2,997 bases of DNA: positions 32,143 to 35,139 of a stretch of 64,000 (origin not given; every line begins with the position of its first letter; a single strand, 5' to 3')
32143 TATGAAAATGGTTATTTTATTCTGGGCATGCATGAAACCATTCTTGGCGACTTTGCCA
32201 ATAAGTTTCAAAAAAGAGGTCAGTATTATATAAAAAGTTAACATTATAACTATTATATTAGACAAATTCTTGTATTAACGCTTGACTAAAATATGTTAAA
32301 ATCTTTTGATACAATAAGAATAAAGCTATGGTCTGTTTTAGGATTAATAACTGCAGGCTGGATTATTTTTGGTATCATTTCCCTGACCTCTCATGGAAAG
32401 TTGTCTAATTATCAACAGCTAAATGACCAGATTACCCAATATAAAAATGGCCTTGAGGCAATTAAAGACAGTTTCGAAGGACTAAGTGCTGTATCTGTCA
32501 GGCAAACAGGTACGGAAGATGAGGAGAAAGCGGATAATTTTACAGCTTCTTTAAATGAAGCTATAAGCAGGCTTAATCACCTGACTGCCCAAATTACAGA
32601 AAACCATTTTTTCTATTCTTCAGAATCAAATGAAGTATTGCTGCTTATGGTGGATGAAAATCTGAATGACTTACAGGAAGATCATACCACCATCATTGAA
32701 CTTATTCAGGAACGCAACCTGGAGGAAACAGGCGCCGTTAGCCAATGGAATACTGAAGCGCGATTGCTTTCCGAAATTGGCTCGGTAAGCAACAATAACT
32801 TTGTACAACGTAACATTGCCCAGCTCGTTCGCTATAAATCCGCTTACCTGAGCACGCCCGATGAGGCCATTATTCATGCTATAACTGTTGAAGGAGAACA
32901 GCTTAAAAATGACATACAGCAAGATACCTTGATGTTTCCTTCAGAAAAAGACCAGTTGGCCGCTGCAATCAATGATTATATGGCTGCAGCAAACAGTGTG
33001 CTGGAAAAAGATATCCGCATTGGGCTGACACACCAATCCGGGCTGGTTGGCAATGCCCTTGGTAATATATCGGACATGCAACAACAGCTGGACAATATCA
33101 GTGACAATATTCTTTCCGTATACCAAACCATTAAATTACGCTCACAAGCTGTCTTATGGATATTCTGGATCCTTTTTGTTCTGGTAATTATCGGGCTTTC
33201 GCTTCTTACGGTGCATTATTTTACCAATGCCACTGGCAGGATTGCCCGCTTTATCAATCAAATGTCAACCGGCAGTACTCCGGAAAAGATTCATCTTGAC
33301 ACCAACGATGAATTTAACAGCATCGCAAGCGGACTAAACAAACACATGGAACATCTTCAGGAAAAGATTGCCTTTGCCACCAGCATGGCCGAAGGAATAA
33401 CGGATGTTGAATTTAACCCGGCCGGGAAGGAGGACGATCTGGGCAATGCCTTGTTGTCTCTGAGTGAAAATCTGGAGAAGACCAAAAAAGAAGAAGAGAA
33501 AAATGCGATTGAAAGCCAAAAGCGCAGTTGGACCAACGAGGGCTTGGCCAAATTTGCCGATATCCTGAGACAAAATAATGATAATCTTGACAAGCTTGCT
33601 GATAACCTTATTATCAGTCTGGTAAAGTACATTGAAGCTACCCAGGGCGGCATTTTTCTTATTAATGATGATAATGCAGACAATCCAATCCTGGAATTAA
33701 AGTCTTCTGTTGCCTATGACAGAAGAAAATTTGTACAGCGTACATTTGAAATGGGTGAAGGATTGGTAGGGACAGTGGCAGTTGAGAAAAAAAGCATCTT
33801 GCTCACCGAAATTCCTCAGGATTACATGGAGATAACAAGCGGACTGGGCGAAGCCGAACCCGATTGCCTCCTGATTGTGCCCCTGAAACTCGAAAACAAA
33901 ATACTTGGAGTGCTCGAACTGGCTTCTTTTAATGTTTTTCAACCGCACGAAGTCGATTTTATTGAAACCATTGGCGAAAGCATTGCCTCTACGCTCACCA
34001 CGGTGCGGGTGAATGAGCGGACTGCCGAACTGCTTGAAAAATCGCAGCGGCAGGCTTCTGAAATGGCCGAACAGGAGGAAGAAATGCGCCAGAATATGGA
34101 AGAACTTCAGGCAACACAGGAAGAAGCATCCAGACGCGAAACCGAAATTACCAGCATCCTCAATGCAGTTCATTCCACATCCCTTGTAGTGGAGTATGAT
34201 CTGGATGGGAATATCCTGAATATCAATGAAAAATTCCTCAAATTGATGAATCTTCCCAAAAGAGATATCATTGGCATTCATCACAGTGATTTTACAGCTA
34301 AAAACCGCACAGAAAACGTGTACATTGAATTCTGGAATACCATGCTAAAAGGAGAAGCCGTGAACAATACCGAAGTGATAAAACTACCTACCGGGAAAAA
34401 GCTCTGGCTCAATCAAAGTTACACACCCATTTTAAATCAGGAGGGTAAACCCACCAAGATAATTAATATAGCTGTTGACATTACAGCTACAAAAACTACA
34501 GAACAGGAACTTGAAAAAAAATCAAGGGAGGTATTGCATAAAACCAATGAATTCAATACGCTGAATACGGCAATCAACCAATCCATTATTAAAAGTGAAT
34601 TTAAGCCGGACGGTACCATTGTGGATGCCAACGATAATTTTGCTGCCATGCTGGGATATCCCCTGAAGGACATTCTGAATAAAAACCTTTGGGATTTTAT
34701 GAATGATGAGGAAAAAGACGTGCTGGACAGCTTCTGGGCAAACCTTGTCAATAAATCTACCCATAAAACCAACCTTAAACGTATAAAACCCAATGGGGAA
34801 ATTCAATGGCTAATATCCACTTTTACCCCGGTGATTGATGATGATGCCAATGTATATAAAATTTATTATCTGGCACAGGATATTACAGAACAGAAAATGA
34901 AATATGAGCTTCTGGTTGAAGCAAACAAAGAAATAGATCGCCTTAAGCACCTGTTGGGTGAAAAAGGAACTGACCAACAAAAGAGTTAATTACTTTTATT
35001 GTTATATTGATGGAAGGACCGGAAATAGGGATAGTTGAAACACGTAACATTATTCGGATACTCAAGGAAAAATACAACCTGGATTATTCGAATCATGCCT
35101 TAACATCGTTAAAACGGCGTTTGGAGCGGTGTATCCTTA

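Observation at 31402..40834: Candidate new signalling system: Che-type methylation module (CheR, CheR-like, CheB) in one operon with a SiaA/SiaB/SiaC-like PP2C partner switch, lacking CheA/CheW/CheY, MCP signalling domain and diguanylate cyclase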

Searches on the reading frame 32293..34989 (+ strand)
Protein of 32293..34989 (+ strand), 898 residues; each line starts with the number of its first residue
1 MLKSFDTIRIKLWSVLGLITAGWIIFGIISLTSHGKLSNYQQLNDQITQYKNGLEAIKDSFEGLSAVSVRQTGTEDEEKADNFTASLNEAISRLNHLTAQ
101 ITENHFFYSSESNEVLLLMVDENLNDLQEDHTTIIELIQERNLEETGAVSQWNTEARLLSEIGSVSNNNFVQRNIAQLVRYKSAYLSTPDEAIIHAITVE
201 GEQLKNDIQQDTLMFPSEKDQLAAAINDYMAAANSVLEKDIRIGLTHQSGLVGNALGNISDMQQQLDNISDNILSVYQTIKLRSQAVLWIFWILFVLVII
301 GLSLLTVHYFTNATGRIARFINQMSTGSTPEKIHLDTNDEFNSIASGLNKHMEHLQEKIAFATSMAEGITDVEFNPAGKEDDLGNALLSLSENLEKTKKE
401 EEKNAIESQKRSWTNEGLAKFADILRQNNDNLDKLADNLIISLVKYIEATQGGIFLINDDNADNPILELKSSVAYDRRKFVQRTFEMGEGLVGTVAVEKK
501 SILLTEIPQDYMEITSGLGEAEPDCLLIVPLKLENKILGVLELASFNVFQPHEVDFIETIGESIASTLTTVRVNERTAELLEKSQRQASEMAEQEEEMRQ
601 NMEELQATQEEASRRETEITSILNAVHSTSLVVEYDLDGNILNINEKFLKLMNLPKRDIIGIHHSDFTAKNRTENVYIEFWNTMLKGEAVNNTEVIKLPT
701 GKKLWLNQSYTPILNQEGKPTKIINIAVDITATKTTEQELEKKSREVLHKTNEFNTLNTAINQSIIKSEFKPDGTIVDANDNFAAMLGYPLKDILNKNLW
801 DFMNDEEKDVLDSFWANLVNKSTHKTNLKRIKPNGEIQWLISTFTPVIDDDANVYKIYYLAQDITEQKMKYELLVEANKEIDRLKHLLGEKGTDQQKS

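Call 3: search_protein_families(library=pfam, proteins=[window:32293-34989:+], max_evalue=0.01)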
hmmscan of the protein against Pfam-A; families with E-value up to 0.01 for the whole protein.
window:32293-34989:+ (898 aa): 8 families
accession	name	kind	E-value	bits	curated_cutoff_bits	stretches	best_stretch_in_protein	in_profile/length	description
PF13426.13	PAS_9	-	3.4e-25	88.7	27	2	772-866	9-103/103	PAS domain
PF08448.16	PAS_4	-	4.7e-23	81.9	23.1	2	772-868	13-109/110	PAS fold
PF08447.18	PAS_3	-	4.2e-17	62.6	25.6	2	777-857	2-85/89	PAS fold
PF00989.32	PAS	-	1.1e-16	61.3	22.6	2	773-858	20-107/113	PAS fold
PF13185.12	GAF_2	-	8.3e-14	52.4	28.6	1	431-568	3-135/136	GAF domain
PF01590.32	GAF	-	2.7e-08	34.8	22.4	1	431-567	1-132/133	GAF domain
PF13188.13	PAS_8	-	2.2e-05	24.6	21.8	0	774-812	20-59/65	PAS domain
PF24820.1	Diguanyl_cycl_sensor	-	0.0029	18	28.1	0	631-674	10-51/109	Diguanylate cyclase-like sensor domain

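Call 4: search_protein_families(library=ncbifam, proteins=[window:32293-34989:+], max_evalue=0.01)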
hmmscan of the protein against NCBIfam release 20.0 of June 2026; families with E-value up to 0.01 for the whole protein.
window:32293-34989:+ (898 aa): 13 families
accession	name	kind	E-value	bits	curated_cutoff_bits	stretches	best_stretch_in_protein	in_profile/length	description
TIGR00229.1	sensory_box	domain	5e-24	84.8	22.9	2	628-740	14-126/126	PAS domain S-box protein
NF053781.1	cdiGMPphdstlr2612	equivalog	3.7e-13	48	1600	2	685-869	86-269/1268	Tlr1612 family c-di-GMP phosphodiesterase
NF008467.0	PRK11359.1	equivalog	2.9e-12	45.4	857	2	610-763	127-280/800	oxygen-sensing cyclic-di-GMP phosphodiesterase DosP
NF052574.1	HisKinEspCMyxo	equivalog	3.4e-11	42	1200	2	606-738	273-406/785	serine histidine kinase EspC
NF045675.1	PhdiestaseDibA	equivalog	3e-09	35.8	980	1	603-742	64-201/623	phosphodiesterase DibA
NF052652.1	YtvA_fam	equivalog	8e-09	35.4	250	1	763-885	12-135/243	YtvA family blue-light photoreceptor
NF010077.0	PRK13559.1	subfamily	2.4e-08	33.3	361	1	590-758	13-189/364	hypothetical protein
NF008302.0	PRK11091.1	equivalog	1.8e-07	29.7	838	1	583-746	121-282/779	aerobic respiration two-component sensor histidine kinase ArcB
NF052306.1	BluLightHisKinLov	equivalog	3.6e-07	29.4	450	1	770-875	41-147/334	blue-light-activated histidine kinase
TIGR02938.1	nifL_nitrog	equivalog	4.7e-07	28.7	242.45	1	635-743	20-128/494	nitrogen fixation negative regulator NifL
NF052573.1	HisKinEspAMyxo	equivalog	2.4e-06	25.9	1400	1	705-878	218-379/755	serine histidine kinase EspA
NF010076.0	PRK13557.1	subfamily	0.00032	19.2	631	0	756-879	35-159/540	histidine kinase famiy protein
NF033634.1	SLATT_1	domain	0.0033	17.4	41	1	19-98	56-128/132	SLATT domain-containing protein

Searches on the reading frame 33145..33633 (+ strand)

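Call 32: search_protein_families(library=pfam, proteins=[window:33145-33633:+], max_evalue=5)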
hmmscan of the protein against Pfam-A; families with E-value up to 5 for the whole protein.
seq(163 aa): 8 families
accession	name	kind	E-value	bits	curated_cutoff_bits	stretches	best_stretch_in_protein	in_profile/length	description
PF18947.5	HAMP_2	-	0.013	15.9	24.3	1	33-69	27-63/67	HAMP domain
PF19146.6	DUF5828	-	0.03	14.4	27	1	64-128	47-113/230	Family of unknown function (DUF5828)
PF19353.4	DUF5930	-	0.041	13.4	27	1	56-159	134-238/320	Family of unknown function (DUF5930)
PF01434.24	Peptidase_M41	-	0.053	13.8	29.9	1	81-156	107-178/191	Peptidase family M41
PF00672.30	HAMP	-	0.07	13.9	25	1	32-72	12-52/53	HAMP domain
PF14584.11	DUF4446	-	0.13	12.8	27.4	1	6-77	4-77/150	Protein of unknown function (DUF4446)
PF15191.11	Synaptonemal_3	-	0.66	10.4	27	1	53-75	10-32/92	Synaptonemal complex central element protein 3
PF06781.17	CrgA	-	2.8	8.6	24.8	1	4-30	33-59/89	Cell division protein CrgA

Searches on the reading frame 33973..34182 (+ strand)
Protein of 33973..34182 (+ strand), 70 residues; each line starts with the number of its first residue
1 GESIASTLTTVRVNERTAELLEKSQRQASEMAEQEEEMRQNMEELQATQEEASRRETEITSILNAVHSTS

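Call 32: search_protein_families(library=pfam, proteins=[window:33973-34182:+], max_evalue=5)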
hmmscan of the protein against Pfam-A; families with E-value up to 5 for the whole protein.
seq(70 aa): 5 families
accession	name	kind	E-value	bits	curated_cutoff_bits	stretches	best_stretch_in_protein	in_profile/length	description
PF11932.13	DUF3450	-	0.057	13.1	32.6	1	13-67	24-78/241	Protein of unknown function (DUF3450)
PF08757.17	CotH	-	0.083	12.8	23.8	1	2-69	87-155/322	CotH kinase protein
PF08653.15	DASH_Dam1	-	0.13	12.6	26.6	1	29-55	6-32/56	DASH complex subunit Dam1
PF02646.22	RmuC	-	0.26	10.8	26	1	11-67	8-64/291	RmuC family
PF19745.5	FUT8_N_cat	-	0.7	9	27.6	1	4-67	131-194/499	Alpha-(1,6)-fucosyltransferase N- and catalytic domains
